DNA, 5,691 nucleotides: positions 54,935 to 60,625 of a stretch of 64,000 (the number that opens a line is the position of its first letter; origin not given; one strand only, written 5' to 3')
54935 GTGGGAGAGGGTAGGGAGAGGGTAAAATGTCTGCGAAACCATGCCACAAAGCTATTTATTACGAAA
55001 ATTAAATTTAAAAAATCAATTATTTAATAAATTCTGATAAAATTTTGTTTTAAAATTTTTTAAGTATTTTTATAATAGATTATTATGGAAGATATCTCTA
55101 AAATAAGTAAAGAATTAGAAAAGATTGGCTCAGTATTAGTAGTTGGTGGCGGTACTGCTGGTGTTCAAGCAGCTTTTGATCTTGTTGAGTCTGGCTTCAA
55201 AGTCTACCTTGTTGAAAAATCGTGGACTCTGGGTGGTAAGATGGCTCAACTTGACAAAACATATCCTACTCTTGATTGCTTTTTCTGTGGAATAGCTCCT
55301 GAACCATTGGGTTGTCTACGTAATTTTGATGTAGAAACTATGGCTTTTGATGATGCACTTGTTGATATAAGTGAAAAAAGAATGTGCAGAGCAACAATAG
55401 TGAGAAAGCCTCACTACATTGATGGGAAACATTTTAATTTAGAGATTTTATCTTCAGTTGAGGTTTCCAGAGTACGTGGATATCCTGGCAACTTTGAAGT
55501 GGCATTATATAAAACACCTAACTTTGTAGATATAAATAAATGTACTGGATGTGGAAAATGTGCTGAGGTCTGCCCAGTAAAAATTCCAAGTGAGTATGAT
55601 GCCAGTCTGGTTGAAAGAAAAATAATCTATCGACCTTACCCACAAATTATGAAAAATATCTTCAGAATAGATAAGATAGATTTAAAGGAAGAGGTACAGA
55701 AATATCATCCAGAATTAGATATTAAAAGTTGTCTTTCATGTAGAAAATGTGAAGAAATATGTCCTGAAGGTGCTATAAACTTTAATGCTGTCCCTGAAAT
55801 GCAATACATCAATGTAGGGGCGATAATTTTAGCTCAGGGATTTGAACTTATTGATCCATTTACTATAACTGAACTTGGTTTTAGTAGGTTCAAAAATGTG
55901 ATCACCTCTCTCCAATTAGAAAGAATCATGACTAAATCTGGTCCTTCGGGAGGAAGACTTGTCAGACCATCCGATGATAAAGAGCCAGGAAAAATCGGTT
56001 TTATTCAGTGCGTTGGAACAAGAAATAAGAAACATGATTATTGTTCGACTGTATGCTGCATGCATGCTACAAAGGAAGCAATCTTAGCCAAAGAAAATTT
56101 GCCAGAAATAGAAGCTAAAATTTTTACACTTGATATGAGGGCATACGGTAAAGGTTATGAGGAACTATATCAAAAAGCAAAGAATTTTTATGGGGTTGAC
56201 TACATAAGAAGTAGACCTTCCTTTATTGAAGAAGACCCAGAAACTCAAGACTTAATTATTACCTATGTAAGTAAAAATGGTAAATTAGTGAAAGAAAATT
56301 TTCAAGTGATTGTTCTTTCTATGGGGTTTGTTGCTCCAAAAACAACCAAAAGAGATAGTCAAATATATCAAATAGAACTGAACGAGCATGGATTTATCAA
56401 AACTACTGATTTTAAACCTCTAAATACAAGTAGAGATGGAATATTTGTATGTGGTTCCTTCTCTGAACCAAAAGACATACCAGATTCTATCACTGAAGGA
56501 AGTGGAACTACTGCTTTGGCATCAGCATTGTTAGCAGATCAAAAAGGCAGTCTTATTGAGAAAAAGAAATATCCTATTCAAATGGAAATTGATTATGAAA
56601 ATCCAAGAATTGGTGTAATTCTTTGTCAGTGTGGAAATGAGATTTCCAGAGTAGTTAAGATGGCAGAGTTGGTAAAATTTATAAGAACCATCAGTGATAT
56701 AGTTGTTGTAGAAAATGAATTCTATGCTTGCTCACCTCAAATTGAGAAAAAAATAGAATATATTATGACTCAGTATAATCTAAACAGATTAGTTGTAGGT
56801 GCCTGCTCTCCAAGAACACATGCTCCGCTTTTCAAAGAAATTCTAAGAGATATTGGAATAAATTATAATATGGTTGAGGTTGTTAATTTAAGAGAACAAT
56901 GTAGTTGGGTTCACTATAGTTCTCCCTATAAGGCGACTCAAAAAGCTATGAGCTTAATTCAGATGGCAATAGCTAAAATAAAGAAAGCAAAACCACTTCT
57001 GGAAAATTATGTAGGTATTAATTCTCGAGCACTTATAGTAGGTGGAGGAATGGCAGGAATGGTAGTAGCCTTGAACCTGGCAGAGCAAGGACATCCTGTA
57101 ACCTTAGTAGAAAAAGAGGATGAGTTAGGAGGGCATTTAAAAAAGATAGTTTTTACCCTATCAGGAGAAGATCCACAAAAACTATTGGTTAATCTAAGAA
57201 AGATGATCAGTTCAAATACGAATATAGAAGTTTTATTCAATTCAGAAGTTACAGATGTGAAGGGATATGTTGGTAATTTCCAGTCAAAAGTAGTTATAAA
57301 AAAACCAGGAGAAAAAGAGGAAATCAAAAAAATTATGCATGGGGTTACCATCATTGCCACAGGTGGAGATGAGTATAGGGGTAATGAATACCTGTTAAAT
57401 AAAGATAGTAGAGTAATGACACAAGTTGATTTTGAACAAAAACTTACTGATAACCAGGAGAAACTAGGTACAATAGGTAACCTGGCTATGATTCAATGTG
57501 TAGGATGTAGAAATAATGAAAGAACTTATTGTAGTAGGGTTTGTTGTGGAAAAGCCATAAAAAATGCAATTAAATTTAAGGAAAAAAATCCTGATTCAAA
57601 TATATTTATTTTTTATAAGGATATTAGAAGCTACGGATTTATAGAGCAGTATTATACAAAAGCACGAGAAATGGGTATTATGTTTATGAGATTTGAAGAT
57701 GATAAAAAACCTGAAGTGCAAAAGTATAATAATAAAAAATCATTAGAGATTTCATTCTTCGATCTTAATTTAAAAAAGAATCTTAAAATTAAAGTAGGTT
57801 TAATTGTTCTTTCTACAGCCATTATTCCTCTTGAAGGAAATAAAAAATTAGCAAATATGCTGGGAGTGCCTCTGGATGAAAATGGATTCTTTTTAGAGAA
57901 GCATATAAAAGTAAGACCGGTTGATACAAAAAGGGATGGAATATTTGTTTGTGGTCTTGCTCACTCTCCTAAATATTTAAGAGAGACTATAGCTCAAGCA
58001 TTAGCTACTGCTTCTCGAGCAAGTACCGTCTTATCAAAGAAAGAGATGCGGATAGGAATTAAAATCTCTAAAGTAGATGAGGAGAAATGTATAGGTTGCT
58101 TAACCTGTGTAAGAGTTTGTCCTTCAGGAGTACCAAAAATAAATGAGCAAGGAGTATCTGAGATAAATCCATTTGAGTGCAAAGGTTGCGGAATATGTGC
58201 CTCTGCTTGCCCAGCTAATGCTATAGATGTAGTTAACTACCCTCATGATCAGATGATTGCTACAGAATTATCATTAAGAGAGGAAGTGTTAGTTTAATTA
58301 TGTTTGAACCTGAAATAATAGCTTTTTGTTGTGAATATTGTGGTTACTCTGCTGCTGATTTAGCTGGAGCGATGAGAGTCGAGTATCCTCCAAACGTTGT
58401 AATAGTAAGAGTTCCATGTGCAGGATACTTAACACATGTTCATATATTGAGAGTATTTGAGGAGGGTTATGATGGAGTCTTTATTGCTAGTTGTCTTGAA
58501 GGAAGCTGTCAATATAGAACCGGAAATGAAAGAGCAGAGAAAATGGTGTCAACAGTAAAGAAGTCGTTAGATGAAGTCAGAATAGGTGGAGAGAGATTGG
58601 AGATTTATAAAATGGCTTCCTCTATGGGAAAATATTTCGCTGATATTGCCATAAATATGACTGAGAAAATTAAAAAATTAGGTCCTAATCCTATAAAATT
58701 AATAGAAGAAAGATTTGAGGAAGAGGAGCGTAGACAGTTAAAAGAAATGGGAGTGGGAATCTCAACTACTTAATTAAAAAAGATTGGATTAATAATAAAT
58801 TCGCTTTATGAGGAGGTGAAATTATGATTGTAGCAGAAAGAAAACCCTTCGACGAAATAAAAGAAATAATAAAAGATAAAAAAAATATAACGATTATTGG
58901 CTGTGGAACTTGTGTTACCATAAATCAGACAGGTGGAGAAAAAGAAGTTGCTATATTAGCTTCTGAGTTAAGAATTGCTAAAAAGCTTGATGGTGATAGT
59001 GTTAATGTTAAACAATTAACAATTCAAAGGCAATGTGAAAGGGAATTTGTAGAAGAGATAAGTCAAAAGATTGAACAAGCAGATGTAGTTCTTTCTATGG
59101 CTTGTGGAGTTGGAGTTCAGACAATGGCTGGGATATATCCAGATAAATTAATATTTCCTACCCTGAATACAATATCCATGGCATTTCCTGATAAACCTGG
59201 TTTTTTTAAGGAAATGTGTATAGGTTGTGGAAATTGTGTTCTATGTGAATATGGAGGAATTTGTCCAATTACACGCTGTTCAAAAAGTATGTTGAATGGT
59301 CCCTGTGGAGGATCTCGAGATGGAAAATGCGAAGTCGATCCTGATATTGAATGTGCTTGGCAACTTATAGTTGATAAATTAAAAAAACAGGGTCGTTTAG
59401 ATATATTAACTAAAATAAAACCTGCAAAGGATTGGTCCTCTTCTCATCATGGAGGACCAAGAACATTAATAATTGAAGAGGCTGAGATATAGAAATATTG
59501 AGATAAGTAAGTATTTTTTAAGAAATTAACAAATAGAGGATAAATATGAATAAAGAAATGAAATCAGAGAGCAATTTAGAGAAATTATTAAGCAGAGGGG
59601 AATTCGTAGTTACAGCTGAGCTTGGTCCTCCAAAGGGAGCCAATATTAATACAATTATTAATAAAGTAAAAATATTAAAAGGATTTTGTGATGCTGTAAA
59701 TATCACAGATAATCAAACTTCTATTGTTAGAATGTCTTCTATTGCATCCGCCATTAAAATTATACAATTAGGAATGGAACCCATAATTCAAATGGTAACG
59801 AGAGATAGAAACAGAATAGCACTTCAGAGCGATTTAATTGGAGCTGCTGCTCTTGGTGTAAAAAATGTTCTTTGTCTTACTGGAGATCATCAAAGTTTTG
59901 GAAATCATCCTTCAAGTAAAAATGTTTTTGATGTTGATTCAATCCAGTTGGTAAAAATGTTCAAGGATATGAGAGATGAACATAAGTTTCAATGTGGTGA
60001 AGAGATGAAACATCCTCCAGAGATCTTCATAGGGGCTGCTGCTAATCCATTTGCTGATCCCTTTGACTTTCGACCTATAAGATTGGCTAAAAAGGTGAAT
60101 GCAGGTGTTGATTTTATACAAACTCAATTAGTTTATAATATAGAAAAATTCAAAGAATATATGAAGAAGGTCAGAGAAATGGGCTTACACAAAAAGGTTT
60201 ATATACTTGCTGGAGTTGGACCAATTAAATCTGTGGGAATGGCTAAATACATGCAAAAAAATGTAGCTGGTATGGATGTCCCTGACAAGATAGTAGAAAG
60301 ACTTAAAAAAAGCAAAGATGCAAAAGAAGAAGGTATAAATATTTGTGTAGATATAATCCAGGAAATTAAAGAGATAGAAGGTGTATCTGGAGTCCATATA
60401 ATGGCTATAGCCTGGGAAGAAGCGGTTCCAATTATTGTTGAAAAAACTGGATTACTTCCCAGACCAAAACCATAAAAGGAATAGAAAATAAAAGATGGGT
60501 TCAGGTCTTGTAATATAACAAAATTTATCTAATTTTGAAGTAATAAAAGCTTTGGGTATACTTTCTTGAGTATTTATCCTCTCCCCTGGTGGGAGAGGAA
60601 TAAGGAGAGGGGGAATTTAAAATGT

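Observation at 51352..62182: Hdr-MetF methylene-H4F reductase cluster with tandemly duplicated, double-module HdrA-MvhD pairs and an unusual gene order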

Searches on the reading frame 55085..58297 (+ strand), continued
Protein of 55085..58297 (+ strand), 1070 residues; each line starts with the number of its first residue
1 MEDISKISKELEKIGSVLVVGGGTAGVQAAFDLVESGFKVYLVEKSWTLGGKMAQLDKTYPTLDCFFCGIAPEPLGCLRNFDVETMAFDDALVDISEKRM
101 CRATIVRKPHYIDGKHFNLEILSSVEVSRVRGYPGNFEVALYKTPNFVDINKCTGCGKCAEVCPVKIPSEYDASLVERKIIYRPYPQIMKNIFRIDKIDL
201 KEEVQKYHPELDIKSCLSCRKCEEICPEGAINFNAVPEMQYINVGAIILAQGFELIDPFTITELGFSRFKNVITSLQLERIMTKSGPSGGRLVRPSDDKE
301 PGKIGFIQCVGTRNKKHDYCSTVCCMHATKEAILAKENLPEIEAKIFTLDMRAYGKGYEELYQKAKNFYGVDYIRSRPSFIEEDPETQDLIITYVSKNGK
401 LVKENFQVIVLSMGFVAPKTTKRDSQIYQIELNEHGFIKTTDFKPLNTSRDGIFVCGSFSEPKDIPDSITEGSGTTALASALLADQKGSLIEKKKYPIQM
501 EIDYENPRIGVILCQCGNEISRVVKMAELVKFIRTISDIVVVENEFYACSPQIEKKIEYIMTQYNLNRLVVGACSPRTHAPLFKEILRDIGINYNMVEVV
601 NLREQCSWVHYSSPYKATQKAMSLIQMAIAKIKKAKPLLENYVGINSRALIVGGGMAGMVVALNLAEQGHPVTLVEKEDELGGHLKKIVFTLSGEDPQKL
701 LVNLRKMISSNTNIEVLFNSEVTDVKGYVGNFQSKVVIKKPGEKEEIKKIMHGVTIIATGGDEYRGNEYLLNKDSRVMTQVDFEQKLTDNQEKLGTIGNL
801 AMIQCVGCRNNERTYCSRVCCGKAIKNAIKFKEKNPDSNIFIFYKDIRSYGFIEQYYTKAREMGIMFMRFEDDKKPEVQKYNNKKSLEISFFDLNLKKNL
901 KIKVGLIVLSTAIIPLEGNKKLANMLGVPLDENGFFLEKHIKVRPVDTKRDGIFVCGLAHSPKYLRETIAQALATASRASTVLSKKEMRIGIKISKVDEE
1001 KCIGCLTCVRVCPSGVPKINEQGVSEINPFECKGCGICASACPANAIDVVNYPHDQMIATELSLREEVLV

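Call 44: search_protein_families(library=ncbifam, proteins=[window:55085-58297:+], max_evalue=0.00001)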
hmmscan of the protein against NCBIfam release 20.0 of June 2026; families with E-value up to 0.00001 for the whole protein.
window:55085-58297:+ (1070 aa): 109 families (the best 25 are shown)
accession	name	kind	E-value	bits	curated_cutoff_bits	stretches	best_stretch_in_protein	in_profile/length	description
NF040770.1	hetero_SS_HdrA2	exception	1.6e-253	843.3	1100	4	114-485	203-562/777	CoB-CoM heterodisulfide reductase HdrA2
NF041778.1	hetero_SS_HdrA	equivalog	2.2e-202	673.9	1400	4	116-491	212-578/771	ferredoxin:CoB-CoM heterodisulfide reductase subunit HdrA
NF041891.1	hdrA_Methbact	equivalog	2.9e-178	594.5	1300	4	116-479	203-552/762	ferredoxin:CoB-CoM heterodisulfide reductase subunit HdrA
NF009410.0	PRK12771.1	subfamily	1.2e-20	73.6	516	1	647-686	139-178/566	NAD(P)-binding protein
TIGR03997.1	mycofact_OYE_2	equivalog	8e-16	57.5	793.15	1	646-724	379-456/645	mycofactocin system FadH/OYE family oxidoreductase 2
NF005560.0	PRK07233.1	equivalog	1.2e-15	57.3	252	2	649-687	3-41/435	hypothetical protein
NF041087.1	bile_acid_BaiCD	equivalog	4.4e-15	54.8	825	1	647-724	381-457/642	bile acid Fe-S flavoenzyme BaiCD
TIGR03467.1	HpnE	equivalog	4.8e-15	55.8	283.05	2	17-54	1-38/430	hydroxysqualene dehydroxylase HpnE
NF040864.1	HgcB_ferredoxin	equivalog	7.7e-15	54.5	99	1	996-1049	10-63/93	mercury methylation ferredoxin HgcB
TIGR02179.1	PorD_KorD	subfamily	1.6e-14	53.7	60.05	1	997-1050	22-75/78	2-oxoacid:acceptor oxidoreductase, delta subunit, pyruvate/2-ketoisovalerate family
NF043039.1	HgcAB_like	equivalog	5.7e-14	52.5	285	1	996-1047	296-349/350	HgcAB-like fusion protein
NF045663.1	diclust_near_Sec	equivalog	7.4e-14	50.8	530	1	626-696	86-157/759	pyridine nucleotide-disulfide oxidoreductase/dicluster-binding protein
NF045637.1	carotdesatCrtDProt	equivalog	8.1e-14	51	580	1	650-689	2-41/485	1-hydroxycarotenoid 3,4-desaturase CrtD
TIGR01944.1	rnfB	subfamily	1.1e-13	51.2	68.7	1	968-1057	83-170/190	RnfABCDGE type electron transport complex subunit B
TIGR01971.1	NuoI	subfamily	1.1e-13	50.8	113.05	1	989-1050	32-101/121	NADH-quinone oxidoreductase, chain I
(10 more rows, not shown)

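Call 63: find_encoding_contigs(protein=P0018, flank=10000, max_places=3)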
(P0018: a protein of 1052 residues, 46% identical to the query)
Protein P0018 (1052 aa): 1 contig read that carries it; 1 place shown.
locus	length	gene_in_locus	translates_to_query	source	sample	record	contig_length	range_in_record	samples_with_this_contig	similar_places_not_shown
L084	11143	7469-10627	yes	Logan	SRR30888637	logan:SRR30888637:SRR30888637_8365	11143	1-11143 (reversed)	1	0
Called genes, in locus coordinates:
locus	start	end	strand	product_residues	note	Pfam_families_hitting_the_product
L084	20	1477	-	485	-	PF02934:GatB_N, PF02637:GatB_Yqey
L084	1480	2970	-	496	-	PF01425:Amidase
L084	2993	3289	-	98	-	PF02686:GatC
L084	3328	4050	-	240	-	PF02517:Rce1-like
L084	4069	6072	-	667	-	PF22745:Nlig-Ia, PF01653:DNA_ligase_aden, PF03120:OB_DNA_ligase, PF03119:DNA_ligase_ZBD, PF14520:HHH_5 (faint), PF12826:HHH_2, PF00533:BRCT, PF12738:PTCB-BRCT (weak)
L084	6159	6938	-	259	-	PF00809:Pterin_bind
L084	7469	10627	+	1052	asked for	PF00037:Fer4 (weak), PF12797:Fer4_2 (weak), PF12837:Fer4_6 (weak), PF07992:Pyr_redox_2, PF00890:FAD_binding_2 (weak), PF01266:DAO (weak), PF13450:NAD_binding_8, PF14697:Fer4_21, +15 more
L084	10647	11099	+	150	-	PF02662:FlpD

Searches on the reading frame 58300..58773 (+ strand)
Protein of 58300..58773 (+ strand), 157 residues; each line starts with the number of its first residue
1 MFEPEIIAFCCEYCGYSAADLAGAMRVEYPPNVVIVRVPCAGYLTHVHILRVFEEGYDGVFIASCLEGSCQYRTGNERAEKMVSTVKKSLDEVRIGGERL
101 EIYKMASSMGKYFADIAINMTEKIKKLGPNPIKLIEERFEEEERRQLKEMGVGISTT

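Call 3: search_protein_families(library=pfam, proteins=[window:58300-58773:+], max_evalue=0.001)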
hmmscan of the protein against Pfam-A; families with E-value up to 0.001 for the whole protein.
window:58300-58773:+ (157 aa): 1 family
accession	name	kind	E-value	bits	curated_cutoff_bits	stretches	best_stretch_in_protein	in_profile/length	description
PF02662.21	FlpD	-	2.5e-42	144.2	22.3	1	6-128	1-123/123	Methyl-viologen-reducing hydrogenase, delta subunit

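Call 44: search_protein_families(library=ncbifam, proteins=[window:58300-58773:+], max_evalue=0.00001)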
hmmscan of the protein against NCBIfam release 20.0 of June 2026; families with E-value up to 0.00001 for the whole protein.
window:58300-58773:+ (157 aa): 3 families
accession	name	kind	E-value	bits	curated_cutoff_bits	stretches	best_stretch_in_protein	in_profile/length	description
NF045873.1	F420_non_VhuD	exception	3.6e-44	150.1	215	1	3-133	1-131/132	F420-non-reducing hydrogenase iron-sulfur subunit VhuD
NF040770.1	hetero_SS_HdrA2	exception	8.9e-33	113.4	1100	1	3-130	647-774/777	CoB-CoM heterodisulfide reductase HdrA2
NF041891.1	hdrA_Methbact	equivalog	4.5e-13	48.3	1300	1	4-125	644-759/762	ferredoxin:CoB-CoM heterodisulfide reductase subunit HdrA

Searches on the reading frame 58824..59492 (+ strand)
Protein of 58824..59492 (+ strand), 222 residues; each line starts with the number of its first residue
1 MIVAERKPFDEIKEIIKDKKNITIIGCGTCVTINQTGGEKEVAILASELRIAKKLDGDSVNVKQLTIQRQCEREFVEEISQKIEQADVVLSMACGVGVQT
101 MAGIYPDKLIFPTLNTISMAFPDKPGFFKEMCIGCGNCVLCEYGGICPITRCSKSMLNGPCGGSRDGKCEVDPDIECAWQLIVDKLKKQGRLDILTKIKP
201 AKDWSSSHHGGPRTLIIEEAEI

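Call 3: search_protein_families(library=pfam, proteins=[window:58824-59492:+], max_evalue=0.001)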
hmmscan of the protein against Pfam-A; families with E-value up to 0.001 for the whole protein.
window:58824-59492:+ (222 aa): 1 family
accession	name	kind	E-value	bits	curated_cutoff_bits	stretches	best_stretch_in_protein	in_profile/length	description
PF12225.13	DUF5981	-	2e-34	117.5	23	1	111-205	1-95/95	Methylene-tetrahydrofolate reductase C terminal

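Call 44: search_protein_families(library=ncbifam, proteins=[window:58824-59492:+], max_evalue=0.00001)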
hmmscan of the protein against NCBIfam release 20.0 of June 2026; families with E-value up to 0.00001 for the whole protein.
window:58824-59492:+ (222 aa): 0 families

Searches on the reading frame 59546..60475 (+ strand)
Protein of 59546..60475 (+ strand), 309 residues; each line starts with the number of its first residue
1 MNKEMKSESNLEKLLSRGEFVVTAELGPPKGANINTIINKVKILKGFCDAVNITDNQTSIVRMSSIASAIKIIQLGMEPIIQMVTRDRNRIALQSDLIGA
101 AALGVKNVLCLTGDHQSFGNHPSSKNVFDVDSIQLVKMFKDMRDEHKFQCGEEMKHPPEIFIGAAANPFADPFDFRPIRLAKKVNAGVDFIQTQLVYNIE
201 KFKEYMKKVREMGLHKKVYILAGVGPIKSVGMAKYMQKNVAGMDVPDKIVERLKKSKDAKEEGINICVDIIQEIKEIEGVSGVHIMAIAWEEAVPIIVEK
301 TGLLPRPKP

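Call 3: search_protein_families(library=pfam, proteins=[window:59546-60475:+], max_evalue=0.001)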
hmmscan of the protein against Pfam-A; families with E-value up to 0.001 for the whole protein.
window:59546-60475:+ (309 aa): 1 family
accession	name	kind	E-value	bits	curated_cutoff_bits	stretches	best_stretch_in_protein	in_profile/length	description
PF02219.23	MTHFR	-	3.2e-40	138.7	24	1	11-302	2-287/287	Methylenetetrahydrofolate reductase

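Call 44: search_protein_families(library=ncbifam, proteins=[window:59546-60475:+], max_evalue=0.00001)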
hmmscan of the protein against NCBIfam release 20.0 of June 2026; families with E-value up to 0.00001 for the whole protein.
window:59546-60475:+ (309 aa): 4 families
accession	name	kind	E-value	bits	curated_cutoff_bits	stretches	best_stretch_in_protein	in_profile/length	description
NF006396.0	PRK08645.1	equivalog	2.3e-69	234.1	453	1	3-287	306-587/611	bifunctional homocysteine S-methyltransferase/methylenetetrahydrofolate reductase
TIGR00676.1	fadh2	equivalog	4.5e-24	85.2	293.7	1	25-300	4-273/275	methylenetetrahydrofolate reductase [NAD(P)H]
TIGR00677.1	fadh2_euk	equivalog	2.1e-23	83.1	310.05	1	61-305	45-279/281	methylenetetrahydrofolate reductase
NF006950.0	PRK09432.1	equivalog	5e-08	32.5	382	1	18-292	21-281/296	methylenetetrahydrofolate reductase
